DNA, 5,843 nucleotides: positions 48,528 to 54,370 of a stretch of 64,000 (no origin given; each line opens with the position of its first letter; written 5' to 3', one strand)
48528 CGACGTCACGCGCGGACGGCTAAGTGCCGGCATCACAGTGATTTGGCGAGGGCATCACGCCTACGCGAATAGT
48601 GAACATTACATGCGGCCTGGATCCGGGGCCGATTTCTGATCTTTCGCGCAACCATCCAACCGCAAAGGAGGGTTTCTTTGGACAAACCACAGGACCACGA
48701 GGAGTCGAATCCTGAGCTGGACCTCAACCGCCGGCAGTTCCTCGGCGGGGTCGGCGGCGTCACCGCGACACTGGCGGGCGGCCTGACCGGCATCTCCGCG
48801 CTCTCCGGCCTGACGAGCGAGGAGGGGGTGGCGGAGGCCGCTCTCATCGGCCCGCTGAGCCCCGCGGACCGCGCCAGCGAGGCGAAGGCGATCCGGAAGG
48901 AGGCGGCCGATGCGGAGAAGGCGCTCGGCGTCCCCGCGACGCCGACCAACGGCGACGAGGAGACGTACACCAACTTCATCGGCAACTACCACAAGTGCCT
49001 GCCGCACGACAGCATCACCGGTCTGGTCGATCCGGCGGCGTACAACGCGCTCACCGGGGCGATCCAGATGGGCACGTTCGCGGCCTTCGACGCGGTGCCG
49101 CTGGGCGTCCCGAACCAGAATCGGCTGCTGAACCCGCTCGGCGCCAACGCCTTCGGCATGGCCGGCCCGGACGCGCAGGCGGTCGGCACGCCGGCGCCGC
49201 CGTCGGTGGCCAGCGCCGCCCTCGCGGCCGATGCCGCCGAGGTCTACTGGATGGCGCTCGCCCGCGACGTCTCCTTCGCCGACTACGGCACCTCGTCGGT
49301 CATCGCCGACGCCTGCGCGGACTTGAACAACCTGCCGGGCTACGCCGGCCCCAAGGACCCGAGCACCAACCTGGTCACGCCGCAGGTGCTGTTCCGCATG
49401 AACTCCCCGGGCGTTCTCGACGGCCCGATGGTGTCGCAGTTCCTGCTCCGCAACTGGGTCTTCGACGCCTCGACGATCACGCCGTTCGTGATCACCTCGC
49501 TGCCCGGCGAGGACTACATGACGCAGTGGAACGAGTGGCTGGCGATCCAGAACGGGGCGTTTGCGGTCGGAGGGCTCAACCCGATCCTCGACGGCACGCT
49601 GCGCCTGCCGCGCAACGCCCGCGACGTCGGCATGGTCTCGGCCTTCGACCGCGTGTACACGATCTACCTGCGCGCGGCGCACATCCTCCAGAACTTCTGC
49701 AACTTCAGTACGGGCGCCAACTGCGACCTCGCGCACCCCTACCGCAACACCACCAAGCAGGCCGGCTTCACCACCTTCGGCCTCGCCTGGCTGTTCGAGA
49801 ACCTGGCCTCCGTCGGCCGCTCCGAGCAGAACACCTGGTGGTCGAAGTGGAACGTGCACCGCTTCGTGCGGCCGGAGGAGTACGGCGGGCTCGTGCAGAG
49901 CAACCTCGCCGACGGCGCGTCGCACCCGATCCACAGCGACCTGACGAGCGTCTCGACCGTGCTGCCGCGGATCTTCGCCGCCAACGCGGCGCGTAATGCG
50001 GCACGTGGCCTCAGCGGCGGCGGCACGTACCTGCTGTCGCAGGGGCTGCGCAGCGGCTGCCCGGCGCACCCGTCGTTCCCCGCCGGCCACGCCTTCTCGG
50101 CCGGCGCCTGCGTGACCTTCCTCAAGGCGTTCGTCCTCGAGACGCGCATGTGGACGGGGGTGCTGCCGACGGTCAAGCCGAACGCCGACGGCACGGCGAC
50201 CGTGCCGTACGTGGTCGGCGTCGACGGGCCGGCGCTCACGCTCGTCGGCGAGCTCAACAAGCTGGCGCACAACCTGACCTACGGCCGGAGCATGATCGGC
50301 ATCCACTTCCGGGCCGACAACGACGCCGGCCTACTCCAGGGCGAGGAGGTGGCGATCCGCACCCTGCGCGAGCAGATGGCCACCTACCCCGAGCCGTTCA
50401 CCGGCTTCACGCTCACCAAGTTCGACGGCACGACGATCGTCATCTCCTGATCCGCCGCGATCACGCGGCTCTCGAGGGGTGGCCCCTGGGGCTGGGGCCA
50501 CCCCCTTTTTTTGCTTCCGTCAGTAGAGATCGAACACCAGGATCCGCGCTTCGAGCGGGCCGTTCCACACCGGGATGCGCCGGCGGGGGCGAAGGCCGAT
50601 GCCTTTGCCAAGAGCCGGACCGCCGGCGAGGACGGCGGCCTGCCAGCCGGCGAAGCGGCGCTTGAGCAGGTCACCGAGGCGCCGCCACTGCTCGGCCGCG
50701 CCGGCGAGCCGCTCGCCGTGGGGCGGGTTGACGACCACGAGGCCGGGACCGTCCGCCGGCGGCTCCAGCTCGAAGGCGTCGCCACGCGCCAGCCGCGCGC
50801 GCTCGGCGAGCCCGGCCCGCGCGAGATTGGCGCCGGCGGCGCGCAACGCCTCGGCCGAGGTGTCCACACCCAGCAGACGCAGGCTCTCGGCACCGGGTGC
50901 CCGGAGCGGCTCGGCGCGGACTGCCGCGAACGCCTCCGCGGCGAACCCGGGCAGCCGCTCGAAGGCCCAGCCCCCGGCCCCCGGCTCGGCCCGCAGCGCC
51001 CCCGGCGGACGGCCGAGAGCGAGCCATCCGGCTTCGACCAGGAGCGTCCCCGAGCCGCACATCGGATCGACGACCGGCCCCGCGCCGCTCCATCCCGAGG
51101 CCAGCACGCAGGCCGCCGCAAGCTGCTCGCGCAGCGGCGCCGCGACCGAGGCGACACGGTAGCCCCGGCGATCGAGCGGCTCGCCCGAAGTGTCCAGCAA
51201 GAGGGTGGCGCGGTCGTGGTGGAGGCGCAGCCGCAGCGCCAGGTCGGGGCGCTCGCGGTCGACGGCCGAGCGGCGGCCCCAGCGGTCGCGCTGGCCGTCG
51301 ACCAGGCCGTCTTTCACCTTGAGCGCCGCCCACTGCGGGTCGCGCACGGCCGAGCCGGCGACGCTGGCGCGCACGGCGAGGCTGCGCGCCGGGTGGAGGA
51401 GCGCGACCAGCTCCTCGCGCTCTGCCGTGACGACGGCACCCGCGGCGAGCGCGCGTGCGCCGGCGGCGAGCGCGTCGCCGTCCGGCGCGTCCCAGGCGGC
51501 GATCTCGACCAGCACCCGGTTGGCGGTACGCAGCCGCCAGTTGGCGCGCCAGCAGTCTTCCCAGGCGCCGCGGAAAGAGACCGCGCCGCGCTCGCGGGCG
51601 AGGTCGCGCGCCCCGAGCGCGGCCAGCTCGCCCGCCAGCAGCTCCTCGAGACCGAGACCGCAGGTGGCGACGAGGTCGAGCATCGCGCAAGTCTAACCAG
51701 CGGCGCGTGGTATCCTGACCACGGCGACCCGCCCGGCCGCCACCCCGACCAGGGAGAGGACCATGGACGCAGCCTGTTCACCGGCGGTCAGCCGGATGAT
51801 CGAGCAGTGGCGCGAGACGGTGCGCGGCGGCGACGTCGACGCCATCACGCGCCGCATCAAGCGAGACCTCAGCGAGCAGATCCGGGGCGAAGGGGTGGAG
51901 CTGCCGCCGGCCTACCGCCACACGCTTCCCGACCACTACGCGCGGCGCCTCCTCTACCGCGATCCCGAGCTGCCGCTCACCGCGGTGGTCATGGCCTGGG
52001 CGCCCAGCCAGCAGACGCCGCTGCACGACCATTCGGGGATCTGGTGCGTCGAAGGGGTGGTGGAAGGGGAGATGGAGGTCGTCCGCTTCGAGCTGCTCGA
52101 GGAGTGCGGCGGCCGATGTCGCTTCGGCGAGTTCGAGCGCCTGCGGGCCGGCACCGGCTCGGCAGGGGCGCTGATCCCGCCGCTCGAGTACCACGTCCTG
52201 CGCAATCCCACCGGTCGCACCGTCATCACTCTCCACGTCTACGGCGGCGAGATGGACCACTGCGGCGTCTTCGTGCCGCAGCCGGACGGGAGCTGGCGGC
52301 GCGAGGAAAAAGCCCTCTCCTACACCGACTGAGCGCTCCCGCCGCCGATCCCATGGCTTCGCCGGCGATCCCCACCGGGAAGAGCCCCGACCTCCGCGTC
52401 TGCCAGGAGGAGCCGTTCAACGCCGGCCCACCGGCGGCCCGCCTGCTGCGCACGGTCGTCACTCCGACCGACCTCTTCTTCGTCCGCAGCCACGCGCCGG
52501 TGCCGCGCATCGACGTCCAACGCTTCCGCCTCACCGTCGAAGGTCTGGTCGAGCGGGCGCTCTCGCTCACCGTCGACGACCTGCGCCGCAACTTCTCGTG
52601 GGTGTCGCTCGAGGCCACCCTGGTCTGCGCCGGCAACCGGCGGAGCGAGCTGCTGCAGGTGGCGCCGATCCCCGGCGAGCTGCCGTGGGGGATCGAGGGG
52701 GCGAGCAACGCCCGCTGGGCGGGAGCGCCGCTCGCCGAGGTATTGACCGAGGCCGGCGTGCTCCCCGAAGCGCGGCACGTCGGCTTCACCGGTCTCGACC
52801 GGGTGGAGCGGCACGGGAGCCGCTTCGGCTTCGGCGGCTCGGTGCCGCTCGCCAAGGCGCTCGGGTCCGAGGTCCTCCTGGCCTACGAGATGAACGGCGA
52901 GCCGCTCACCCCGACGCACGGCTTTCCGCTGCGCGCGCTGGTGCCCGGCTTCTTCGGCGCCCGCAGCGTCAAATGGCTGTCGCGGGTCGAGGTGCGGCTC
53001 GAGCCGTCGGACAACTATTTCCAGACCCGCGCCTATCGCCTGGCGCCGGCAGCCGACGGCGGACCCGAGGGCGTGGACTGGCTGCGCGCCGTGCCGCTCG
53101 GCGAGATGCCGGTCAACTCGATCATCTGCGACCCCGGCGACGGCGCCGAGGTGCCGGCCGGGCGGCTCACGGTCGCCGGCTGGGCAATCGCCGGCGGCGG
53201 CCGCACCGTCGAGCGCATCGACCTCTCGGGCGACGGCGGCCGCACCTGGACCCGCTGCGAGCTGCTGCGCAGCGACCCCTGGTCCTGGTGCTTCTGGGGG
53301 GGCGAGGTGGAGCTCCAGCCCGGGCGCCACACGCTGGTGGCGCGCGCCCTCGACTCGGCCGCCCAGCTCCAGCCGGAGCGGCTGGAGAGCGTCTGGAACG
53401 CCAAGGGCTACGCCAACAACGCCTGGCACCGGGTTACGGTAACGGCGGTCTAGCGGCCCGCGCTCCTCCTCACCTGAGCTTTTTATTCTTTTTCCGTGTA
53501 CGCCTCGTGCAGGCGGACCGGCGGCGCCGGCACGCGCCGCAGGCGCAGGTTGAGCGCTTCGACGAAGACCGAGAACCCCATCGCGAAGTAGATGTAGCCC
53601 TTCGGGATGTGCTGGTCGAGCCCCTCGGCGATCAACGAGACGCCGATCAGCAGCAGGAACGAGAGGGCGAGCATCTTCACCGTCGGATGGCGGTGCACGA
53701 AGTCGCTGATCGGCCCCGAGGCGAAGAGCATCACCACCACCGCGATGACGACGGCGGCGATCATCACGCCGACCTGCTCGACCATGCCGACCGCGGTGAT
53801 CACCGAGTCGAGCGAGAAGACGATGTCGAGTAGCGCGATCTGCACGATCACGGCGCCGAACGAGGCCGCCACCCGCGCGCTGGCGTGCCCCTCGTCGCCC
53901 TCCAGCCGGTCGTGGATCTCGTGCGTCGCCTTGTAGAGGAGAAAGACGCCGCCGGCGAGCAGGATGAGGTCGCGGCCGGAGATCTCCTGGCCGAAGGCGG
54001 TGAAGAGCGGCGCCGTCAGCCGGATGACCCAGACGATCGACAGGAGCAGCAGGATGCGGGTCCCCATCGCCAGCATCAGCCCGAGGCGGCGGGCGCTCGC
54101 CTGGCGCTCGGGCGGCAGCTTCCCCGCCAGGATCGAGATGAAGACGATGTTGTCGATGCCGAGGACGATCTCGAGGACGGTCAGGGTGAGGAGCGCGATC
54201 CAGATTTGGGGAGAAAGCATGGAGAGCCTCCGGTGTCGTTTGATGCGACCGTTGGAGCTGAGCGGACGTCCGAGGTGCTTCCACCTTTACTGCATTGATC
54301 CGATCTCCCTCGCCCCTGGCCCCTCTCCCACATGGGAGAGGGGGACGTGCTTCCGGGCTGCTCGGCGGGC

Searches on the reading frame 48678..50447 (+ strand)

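Call 8: search_protein_families(library=pfam, proteins=[window:48678-50447:+], max_evalue=0.001)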
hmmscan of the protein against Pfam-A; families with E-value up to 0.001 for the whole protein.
window:48678-50447:+ (590 aa): 0 families

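Call 17: search_protein_families(library=pfam, proteins=[window:48678-50447:+], max_evalue=0.1)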
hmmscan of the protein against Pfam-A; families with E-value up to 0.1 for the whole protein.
window:48678-50447:+ (590 aa): 2 families
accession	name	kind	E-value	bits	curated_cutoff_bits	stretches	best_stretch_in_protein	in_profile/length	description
PF01569.27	PAP2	-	0.0091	16.2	27.2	1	460-560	47-119/130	PAP2 superfamily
PF10518.14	TAT_signal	-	0.019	15.4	22.7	1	15-33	1-19/21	TAT (twin-arginine translocation) pathway signal sequence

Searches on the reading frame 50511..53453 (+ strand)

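Call 48: search_protein_families(library=pfam, proteins=[window:50511-53453:+], max_evalue=0.01)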
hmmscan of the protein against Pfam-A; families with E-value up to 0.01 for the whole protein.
window:50511-53453:+ (980 aa): 2 families
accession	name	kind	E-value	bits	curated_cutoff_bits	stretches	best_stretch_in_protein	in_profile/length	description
PF00174.25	Oxidored_molyb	-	2.8e-54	183.7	24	1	661-837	1-169/169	Oxidoreductase molybdopterin binding domain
PF03404.22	Mo-co_dimer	-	2e-27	96.3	22.7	1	865-978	6-136/138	Mo-co oxidoreductase dimerisation domain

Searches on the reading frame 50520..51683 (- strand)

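Call 8: search_protein_families(library=pfam, proteins=[window:50520-51683:-], max_evalue=0.001)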
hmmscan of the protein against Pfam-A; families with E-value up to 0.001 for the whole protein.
window:50520-51683:- (387 aa): 3 families
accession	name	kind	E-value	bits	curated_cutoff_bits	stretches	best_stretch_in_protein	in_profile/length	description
PF01170.24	UPF0020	-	2.5e-31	109.4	22.3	1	173-378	1-192/197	RMKL-like, methyltransferase domain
PF22020.1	RlmL_1st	-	6.1e-19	68.2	27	1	3-58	1-55/55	RlmL ferredoxin-like domain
PF02926.22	THUMP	-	9.8e-06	26.3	20.6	1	99-164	23-84/84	THUMP domain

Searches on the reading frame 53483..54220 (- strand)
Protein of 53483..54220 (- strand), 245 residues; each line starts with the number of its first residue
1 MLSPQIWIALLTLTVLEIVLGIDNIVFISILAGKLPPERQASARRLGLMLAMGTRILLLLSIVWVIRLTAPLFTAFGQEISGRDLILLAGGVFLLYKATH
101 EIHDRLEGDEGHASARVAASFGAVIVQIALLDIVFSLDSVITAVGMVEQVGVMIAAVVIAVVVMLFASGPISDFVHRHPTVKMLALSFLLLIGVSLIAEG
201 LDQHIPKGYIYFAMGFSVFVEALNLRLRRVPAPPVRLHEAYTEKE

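Call 8: search_protein_families(library=pfam, proteins=[window:53483-54220:-], max_evalue=0.001)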
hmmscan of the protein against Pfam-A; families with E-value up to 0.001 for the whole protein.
window:53483-54220:- (245 aa): 1 family
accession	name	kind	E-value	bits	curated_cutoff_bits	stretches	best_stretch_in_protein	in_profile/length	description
PF03741.22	TerC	-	2.1e-49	168.1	27.8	1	11-199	1-177/178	Integral membrane protein TerC family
